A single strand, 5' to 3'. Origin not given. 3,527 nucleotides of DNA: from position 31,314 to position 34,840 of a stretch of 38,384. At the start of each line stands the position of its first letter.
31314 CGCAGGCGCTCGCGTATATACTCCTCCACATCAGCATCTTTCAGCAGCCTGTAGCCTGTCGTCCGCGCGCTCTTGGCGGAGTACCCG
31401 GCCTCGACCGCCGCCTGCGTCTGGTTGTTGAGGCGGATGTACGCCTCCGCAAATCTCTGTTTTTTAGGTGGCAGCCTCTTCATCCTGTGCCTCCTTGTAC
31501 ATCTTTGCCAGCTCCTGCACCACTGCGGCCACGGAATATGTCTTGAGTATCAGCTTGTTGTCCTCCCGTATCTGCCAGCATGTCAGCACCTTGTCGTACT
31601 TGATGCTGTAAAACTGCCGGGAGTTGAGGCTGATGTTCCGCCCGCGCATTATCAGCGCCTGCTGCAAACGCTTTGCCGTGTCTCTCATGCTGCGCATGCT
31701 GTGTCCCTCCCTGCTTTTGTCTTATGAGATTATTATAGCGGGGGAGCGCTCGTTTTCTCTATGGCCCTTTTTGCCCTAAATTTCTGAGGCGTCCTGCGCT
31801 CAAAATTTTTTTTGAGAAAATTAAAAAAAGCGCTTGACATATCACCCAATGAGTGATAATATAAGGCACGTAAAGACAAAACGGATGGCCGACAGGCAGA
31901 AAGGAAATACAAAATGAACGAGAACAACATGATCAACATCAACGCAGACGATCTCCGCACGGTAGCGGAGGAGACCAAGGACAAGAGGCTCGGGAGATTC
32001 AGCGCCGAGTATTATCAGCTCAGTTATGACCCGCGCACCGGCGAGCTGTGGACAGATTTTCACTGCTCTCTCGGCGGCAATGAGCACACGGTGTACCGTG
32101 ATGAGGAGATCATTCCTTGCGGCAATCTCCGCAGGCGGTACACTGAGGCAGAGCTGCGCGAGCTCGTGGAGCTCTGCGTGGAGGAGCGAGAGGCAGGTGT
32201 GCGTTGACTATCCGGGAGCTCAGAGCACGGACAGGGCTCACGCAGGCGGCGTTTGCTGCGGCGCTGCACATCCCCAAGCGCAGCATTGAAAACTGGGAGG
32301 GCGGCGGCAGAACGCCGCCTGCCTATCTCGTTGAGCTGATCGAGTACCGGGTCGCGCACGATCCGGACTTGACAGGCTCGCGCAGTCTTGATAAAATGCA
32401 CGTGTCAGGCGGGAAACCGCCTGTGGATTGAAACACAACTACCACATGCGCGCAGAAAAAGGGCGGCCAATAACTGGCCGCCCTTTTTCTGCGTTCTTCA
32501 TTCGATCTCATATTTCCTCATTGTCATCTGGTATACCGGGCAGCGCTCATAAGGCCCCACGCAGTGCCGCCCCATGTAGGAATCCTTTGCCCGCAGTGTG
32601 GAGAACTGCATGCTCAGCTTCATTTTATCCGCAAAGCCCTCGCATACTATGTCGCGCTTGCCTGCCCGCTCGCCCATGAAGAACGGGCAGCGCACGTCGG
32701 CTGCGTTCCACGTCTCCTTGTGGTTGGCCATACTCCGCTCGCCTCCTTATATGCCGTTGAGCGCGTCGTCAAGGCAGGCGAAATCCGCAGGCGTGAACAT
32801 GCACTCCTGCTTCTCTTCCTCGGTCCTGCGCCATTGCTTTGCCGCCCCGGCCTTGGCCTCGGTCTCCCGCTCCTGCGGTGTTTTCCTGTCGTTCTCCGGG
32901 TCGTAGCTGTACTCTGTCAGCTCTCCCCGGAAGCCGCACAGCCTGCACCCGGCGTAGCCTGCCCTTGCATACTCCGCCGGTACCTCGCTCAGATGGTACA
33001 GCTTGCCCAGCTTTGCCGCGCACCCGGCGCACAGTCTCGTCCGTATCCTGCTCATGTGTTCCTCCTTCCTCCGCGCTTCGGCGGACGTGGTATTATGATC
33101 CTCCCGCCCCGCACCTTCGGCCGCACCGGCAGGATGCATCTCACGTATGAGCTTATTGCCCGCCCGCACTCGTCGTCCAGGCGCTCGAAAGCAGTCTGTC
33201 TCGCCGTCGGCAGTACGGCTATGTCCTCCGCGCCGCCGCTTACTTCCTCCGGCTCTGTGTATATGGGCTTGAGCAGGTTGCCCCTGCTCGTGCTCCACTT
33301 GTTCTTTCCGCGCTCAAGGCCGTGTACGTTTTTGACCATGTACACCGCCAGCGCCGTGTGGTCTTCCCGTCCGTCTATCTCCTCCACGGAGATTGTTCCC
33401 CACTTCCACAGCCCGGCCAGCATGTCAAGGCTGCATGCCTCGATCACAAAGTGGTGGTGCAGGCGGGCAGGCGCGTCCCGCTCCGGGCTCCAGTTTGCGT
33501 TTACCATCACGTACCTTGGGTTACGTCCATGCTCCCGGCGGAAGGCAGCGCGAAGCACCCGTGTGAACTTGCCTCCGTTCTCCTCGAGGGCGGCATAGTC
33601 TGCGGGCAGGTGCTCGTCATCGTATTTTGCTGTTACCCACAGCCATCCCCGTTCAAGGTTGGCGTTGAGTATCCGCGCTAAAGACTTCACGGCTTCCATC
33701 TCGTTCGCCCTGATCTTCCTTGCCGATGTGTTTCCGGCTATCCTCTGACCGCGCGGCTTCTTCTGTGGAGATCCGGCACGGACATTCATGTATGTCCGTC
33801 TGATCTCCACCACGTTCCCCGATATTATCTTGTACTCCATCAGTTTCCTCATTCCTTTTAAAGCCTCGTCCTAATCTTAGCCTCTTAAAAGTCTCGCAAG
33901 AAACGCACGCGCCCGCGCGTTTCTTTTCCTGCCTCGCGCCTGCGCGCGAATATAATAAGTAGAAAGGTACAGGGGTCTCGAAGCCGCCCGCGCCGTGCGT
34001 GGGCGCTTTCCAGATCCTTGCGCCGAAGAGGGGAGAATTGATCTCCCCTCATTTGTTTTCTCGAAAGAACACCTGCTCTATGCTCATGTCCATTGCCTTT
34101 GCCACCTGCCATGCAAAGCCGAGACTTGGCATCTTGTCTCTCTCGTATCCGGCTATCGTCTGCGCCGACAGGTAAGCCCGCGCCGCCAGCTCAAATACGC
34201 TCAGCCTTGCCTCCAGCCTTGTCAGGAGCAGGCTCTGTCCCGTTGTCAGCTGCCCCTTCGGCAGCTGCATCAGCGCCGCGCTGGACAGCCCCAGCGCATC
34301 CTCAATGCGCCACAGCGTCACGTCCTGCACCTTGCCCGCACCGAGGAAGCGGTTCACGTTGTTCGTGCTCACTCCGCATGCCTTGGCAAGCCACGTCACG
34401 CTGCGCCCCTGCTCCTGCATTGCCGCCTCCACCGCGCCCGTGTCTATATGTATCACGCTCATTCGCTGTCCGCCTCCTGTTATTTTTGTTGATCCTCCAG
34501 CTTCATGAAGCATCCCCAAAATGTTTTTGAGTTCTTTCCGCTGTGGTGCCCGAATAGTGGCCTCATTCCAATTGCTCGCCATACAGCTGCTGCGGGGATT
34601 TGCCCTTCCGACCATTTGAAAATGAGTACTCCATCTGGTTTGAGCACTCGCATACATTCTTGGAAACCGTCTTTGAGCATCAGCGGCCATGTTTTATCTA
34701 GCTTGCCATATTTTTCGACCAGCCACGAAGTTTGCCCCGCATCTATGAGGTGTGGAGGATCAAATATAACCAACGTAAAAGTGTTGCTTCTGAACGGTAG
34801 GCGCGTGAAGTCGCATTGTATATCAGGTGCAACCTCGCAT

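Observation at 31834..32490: Candidate anti-CRISPR locus with canonical acr-aca architecture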

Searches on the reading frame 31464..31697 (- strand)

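Call 4: search_protein_families(library=pfam, proteins=[window:31464-31697:-], max_evalue=1)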
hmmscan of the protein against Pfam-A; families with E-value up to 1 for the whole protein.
window:31464-31697:- (77 aa): 0 families

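Call 5: search_protein_families(library=phrogs, proteins=[window:31464-31697:-], max_evalue=0.1)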
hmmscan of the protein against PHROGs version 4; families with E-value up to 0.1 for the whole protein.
window:31464-31697:- (77 aa): 1 family
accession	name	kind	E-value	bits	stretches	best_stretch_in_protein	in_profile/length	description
phrog_33130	-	unknown function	5.9e-06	27.2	1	7-43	2-38/90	-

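Call 6: search_protein_families(library=ncbifam, proteins=[window:31464-31697:-], max_evalue=1)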
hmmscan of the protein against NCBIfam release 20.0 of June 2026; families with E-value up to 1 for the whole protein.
window:31464-31697:- (77 aa): 0 families

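Call 7: search_protein_families(library=padloc, proteins=[window:31464-31697:-], max_evalue=1)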
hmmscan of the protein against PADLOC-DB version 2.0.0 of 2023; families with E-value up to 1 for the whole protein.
window:31464-31697:- (77 aa): 1 family
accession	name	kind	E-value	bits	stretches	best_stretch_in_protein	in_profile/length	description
PDLC00234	KwaB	-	0.0054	14.2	1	35-75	148-186/289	DUF4868 domain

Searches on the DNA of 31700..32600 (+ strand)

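Call 15: search_rna_families(source=window, start=31700, end=32600, threshold=evalue, max_evalue=10, show_alignments=4)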
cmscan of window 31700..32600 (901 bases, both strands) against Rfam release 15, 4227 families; matches with E-value up to 10: 20.
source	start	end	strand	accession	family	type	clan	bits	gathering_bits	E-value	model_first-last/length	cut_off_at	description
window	32448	32498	+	RF03790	MIR8008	Gene; miRNA;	-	36.8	66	7.3e-06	1-55/55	no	MIR8008 microRNA precursor family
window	32446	32496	-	RF03790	MIR8008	Gene; miRNA;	-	34.6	66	3e-05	1-55/55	no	MIR8008 microRNA precursor family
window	32416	32491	+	RF02432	SpF25_sRNA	Gene; sRNA;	-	29.8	48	0.012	1-102/102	no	Streptococcus sRNA SpF25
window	32450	32494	-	RF03574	mir-4847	Gene; miRNA;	-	25.5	100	0.0034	1-79/79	no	mir-4847 microRNA precursor family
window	32448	32496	-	RF04159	MIR1437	Gene; miRNA;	-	25.2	168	0.068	1-192/192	no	MIR1437 microRNA precursor family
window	32455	32490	-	RF00084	CsrC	Gene; sRNA;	CL00106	23.8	61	5.3e-05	208-244/255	no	CsrC RNA family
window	32409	32494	+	RF01409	STnc250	Gene; sRNA;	-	21.3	42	0.13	1-94/94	no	STnc250 Hfq binding RNA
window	32455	32489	+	RF02767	Ysr186_sR026_CsrC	Gene; sRNA;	CL00106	20.4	279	0.006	267-302/305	no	Yersinia sRNA 186/sR026/CsrC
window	32447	32495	-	RF03636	MIR4376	Gene; miRNA;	-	17.5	60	1.4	1-88/88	no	MIR4376 microRNA precursor family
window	32457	32487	+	RF02066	STnc320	Gene; sRNA;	-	17.3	50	2.2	20-47/55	no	Salmonella enterica sRNA STnc320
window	32390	32554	+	RF02600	BASRCI27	Gene; sRNA;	-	17.2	59.8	0.4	1-167/167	no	Brucella sRNA CI27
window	32457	32487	-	RF02066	STnc320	Gene; sRNA;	-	17.2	50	2.3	20-47/55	no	Salmonella enterica sRNA STnc320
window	32363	32498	+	RF02502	Atu_C8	Gene; sRNA;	-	16.7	50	2.9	1-122/122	no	Rhizobiales sRNA Atu_C8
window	32472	32526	-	RF01277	snoU54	Gene; snRNA; snoRNA; CD-box;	CL00008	16.4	35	2.6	1-67/67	no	Small nucleolar RNA U54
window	32455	32490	-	RF02859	Arrc11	Gene; sRNA;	-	15.9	52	8.9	89-123/175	no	Actinobacillus sRNA 11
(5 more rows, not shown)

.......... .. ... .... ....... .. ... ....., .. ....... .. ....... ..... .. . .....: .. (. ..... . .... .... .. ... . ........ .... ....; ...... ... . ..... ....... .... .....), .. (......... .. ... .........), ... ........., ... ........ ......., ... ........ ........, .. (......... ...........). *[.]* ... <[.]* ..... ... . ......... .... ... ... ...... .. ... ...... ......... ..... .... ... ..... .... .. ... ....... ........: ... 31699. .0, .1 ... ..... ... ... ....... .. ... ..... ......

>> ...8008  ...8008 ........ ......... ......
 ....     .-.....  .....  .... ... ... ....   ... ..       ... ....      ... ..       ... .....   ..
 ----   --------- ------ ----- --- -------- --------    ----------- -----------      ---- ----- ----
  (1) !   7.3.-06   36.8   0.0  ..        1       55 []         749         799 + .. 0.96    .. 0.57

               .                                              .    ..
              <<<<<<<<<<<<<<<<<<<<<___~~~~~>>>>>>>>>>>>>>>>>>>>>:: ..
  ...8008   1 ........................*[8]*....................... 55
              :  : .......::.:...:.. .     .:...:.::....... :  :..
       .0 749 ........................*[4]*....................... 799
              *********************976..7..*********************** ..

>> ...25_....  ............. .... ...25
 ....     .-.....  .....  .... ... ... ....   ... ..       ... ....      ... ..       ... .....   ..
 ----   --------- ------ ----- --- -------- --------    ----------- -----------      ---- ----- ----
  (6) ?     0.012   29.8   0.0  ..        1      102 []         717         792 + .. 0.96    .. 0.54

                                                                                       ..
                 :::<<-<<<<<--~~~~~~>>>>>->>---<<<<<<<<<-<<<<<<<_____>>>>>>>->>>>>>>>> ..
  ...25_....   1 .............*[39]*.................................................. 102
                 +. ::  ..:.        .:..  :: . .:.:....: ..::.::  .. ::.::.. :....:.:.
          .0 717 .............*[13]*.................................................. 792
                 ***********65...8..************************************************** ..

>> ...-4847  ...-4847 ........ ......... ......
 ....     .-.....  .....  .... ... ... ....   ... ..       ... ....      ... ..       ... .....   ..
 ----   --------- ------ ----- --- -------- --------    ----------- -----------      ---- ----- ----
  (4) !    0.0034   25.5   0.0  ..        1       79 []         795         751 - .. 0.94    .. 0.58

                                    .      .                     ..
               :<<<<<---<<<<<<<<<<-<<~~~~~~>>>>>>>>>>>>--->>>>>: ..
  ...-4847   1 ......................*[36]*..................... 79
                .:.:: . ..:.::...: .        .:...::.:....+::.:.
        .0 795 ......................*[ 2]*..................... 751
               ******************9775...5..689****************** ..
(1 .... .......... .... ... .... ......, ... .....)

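Call 61: search_rna_families(source=window, start=32395, end=32445, threshold=evalue, max_evalue=10, show_alignments=6)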
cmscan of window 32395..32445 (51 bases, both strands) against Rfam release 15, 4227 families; matches with E-value up to 10: 3.
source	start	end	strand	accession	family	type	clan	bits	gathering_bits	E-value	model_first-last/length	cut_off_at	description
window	32402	32434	+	RF01322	CRISPR-DR9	Gene; CRISPR;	-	14.9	45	0.27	1-37/37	no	CRISPR RNA direct repeat element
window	32404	32434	+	RF01369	CRISPR-DR56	Gene; CRISPR;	-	11.3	35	6.5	1-37/37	no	CRISPR RNA direct repeat element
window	32406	32434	+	RF01323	CRISPR-DR10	Gene; CRISPR;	-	9.5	39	9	1-37/37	no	CRISPR RNA direct repeat element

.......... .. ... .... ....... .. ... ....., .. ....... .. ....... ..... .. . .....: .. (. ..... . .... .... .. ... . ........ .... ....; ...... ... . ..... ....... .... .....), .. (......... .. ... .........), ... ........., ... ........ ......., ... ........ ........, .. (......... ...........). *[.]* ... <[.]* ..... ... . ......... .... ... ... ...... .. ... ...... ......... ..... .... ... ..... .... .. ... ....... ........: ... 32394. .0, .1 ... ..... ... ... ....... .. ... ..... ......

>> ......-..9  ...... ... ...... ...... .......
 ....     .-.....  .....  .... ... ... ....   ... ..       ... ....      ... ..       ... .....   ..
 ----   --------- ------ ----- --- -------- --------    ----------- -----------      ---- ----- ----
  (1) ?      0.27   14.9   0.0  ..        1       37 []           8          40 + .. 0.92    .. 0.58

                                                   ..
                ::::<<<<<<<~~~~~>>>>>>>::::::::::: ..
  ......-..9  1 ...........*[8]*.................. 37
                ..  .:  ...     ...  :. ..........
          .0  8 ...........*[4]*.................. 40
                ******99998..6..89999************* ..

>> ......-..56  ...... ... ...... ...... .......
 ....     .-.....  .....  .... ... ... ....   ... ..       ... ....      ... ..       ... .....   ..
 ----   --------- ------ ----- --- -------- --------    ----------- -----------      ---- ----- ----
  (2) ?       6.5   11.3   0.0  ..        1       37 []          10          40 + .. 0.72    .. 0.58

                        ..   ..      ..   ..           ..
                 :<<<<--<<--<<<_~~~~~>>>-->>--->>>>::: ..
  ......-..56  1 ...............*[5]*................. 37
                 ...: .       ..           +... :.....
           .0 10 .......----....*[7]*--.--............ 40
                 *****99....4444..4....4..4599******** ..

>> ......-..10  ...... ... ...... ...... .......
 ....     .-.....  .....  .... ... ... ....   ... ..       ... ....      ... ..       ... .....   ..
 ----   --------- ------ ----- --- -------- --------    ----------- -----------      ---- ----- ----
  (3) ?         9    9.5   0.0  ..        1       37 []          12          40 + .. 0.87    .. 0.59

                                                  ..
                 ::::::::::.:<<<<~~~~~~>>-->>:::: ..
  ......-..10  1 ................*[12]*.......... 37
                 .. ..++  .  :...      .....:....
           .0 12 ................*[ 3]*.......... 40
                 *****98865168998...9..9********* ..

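Call 88: search_dna_similar(query=window:31797-32492:+, collection=phages, mode=distant, max_rows=20)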
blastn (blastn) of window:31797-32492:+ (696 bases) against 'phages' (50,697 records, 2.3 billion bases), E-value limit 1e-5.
No match.

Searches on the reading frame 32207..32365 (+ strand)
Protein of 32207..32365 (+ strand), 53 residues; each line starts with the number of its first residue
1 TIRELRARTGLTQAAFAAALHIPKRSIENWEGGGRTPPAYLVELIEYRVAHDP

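Call 104: search_solved_structures(query=A5, max_evalue=1)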
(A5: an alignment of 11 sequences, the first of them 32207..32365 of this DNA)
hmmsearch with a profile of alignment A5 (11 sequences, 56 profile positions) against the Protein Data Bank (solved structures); distinct sequences matched with E-value up to 1: 26.
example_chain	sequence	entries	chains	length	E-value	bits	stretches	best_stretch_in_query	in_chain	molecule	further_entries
2ppx_A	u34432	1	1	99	2.9e-07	33.1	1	3-38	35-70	Uncharacterized protein Atu1735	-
9tv9_A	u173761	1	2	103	2.4e-05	26.9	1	3-38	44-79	Antitoxin HigA-2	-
5jaa_A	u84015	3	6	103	0.0013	21.4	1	4-38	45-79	Antitoxin igA-2 | Antitoxin HigA-2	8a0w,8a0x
5j9i_A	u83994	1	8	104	0.0013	21.4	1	4-38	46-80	Antitoxin igA-2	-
7t8i_A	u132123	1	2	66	0.0062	19.2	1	4-38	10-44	Phage element (ICEBs1)transcriptional regulator (Xre family)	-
3mlf_A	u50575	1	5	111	0.0072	19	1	2-34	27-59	transcriptional regulator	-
7xi5_A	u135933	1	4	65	0.0088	18.7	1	3-37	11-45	Transcriptional regulator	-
8tac_A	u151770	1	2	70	0.012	18.4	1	3-42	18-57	DBP48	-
3ble_A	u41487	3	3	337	0.07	15.9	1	28-51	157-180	Citramalate synthase from Leptospira interrogans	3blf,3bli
1sq8_A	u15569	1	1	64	0.11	15.2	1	3-45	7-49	dh434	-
28tn_A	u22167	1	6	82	0.18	14.5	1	5-36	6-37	lambda repressor-like protein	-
4z5h_A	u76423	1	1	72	0.21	14.3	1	5-34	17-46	Antitoxin HipB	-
7lwr_A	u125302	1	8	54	0.28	13.9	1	15-39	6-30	Terminase, small subunit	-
6p8s_A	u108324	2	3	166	0.3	13.8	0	2-33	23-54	HORMA domain containing protein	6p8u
6p8r_A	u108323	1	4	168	0.31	13.8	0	2-33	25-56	HORMA domain containing protein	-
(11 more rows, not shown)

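Call 105: search_protein_families(library=pfam, alignment_id=A5, max_evalue=0.01)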
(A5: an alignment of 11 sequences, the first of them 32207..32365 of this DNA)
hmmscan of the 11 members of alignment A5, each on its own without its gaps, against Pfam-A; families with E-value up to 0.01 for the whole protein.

A. member 1, window:32207-32365:+ (53 aa): 4 families
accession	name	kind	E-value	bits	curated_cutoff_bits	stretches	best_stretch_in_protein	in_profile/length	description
PF13560.12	HTH_31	-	2.6e-08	34.5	27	1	2-39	6-44/64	Helix-turn-helix domain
PF01381.28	HTH_3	-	1.6e-06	28.5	23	1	2-44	1-43/55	Helix-turn-helix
PF12844.13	HTH_19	-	0.00012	22.4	30.2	1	2-39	4-41/64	Helix-turn-helix domain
PF20432.4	Xre-like-HTH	-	0.0058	17.3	25.8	1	2-29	15-42/63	Antitoxin Xre-like helix-turn-helix domain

B. families by the number of members that match (of 11 scanned): 10 families
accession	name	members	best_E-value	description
PF01381.28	HTH_3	8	3.1e-08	Helix-turn-helix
PF12844.13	HTH_19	7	1.8e-07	Helix-turn-helix domain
PF13560.12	HTH_31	6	1.2e-08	Helix-turn-helix domain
PF20432.4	Xre-like-HTH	6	0.00058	Antitoxin Xre-like helix-turn-helix domain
PF13413.12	HTH_25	5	0.00039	Helix-turn-helix domain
PF13518.12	HTH_28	3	0.0042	Helix-turn-helix domain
PF15943.11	YdaS_toxin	2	0.0048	Bacterial toxin YdaS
PF00376.29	MerR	1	0.00088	MerR family regulatory protein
PF05225.22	HTH_psq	1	0.0015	helix-turn-helix, Psq domain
PF07261.16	DnaB_2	1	0.0093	Replication initiation and membrane attachment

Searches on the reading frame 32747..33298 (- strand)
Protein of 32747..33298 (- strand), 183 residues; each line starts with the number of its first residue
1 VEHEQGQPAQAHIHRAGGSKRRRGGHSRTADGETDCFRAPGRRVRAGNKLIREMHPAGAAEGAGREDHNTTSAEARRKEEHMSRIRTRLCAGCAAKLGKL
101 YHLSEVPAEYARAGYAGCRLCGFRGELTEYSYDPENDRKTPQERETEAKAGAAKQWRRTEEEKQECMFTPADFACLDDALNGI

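Call 4: search_protein_families(library=pfam, proteins=[window:32747-33298:-], max_evalue=1)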
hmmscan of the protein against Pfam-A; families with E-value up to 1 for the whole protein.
window:32747-33298:- (183 aa): 1 family
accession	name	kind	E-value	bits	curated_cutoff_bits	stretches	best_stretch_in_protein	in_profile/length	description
PF03226.21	Yippee-Mis18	-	0.044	14.4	26.6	1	74-110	46-81/108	Yippee zinc-binding/DNA-binding /Mis18, centromere assembly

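Call 5: search_protein_families(library=phrogs, proteins=[window:32747-33298:-], max_evalue=0.1)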
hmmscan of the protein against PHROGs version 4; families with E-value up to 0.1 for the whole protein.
window:32747-33298:- (183 aa): 1 family
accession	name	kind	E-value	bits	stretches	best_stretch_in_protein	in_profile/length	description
phrog_8828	-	DNA, RNA and nucleotide metabolism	0.026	15.4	1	72-124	14-64/205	HNH endonuclease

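Call 6: search_protein_families(library=ncbifam, proteins=[window:32747-33298:-], max_evalue=1)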
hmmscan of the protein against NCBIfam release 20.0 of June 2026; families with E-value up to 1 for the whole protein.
window:32747-33298:- (183 aa): 0 families

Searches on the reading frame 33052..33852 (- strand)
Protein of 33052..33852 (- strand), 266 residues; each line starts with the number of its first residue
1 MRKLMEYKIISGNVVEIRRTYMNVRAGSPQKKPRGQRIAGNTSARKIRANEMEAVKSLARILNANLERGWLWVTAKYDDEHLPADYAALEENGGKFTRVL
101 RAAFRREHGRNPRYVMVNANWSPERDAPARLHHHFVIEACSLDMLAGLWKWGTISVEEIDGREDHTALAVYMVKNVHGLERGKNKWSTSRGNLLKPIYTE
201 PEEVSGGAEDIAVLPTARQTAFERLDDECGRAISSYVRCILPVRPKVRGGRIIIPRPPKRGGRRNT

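Call 4: search_protein_families(library=pfam, proteins=[window:33052-33852:-], max_evalue=1)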
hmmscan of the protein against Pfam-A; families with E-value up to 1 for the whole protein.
window:33052-33852:- (266 aa): 1 family
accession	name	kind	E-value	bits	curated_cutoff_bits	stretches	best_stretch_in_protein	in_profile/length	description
PF23343.2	REP_ORF2-G2P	-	7.4e-05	23.4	27.8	1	71-175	2-98/99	Replication-associated protein ORF2/G2P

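Call 5: search_protein_families(library=phrogs, proteins=[window:33052-33852:-], max_evalue=0.1)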
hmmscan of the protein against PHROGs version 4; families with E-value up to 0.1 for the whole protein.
window:33052-33852:- (266 aa): 1 family
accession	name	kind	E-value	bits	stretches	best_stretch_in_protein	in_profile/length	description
phrog_3584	-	DNA, RNA and nucleotide metabolism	7.9e-42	144.5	1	3-202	4-200/265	replication initiation protein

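Call 6: search_protein_families(library=ncbifam, proteins=[window:33052-33852:-], max_evalue=1)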
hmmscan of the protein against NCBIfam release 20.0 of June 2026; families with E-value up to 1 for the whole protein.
window:33052-33852:- (266 aa): 0 families

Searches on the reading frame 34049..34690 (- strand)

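Call 4: search_protein_families(library=pfam, proteins=[window:34049-34690:-], max_evalue=1)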
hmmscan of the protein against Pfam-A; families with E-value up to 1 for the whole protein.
window:34049-34690:- (213 aa): 6 families
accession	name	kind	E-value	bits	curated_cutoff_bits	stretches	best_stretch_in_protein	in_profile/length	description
PF01381.28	HTH_3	-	8.8e-10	38.9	23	2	158-205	5-53/55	Helix-turn-helix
PF13443.12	HTH_26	-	2.4e-06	28.1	22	2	91-133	6-50/63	Cro/C1-type HTH DNA-binding domain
PF13560.12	HTH_31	-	1.1e-05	26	27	2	91-136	10-57/64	Helix-turn-helix domain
PF13412.12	HTH_24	-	0.0028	17.6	21.9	0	160-179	15-34/48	Winged helix-turn-helix DNA-binding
PF13404.12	HTH_AsnC-type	-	0.028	14.7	27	0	161-180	16-35/42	AsnC-type helix-turn-helix domain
PF12802.13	MarR_2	-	0.046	14.3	27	0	93-114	16-39/61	MarR family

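Call 5: search_protein_families(library=phrogs, proteins=[window:34049-34690:-], max_evalue=0.1)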
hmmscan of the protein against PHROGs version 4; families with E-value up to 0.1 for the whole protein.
window:34049-34690:- (213 aa): 10 families
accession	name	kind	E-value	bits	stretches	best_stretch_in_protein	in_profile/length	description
phrog_2439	-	transcription regulation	6e-07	29.6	1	149-205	7-64/367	transcriptional regulator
phrog_8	-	transcription regulation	7.9e-06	26.5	1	90-211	84-219/346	transcriptional regulator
phrog_1373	-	transcription regulation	4.2e-05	24.6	1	86-117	67-98/166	transcriptional regulator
phrog_2328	-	transcription regulation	0.00018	22.3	1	88-138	21-72/128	transcriptional repressor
phrog_769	-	transcription regulation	0.0035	18.3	0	163-208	25-68/89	transcriptional repressor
phrog_4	-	transcription regulation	0.0059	16.6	1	96-209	65-193/400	transcriptional repressor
phrog_7241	-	transcription regulation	0.017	16.2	0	83-141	63-121/122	transcriptional regulator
phrog_4583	-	transcription regulation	0.043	14.8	0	86-142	14-71/81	transcriptional repressor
phrog_664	-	DNA, RNA and nucleotide metabolism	0.058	14.2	1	86-184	44-122/210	DNA binding protein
phrog_686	-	DNA, RNA and nucleotide metabolism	0.069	14.4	0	86-122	40-75/76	HTH DNA binding protein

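Call 6: search_protein_families(library=ncbifam, proteins=[window:34049-34690:-], max_evalue=1)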
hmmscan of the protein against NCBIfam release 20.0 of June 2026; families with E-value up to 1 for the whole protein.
window:34049-34690:- (213 aa): 3 families
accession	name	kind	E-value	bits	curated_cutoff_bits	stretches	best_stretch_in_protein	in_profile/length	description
NF003162.0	PRK04140.1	equivalog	8.7e-05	21.7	263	1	151-204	128-182/317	transcriptional regulator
NF041951.1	phage_RstR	subfamily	9.4e-05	22.6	80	1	151-212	4-66/108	RstR family transcriptional repressor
TIGR02607.1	antidote_HigA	equivalog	0.082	12.8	47.7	1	88-143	13-69/81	HigA family addiction module antitoxin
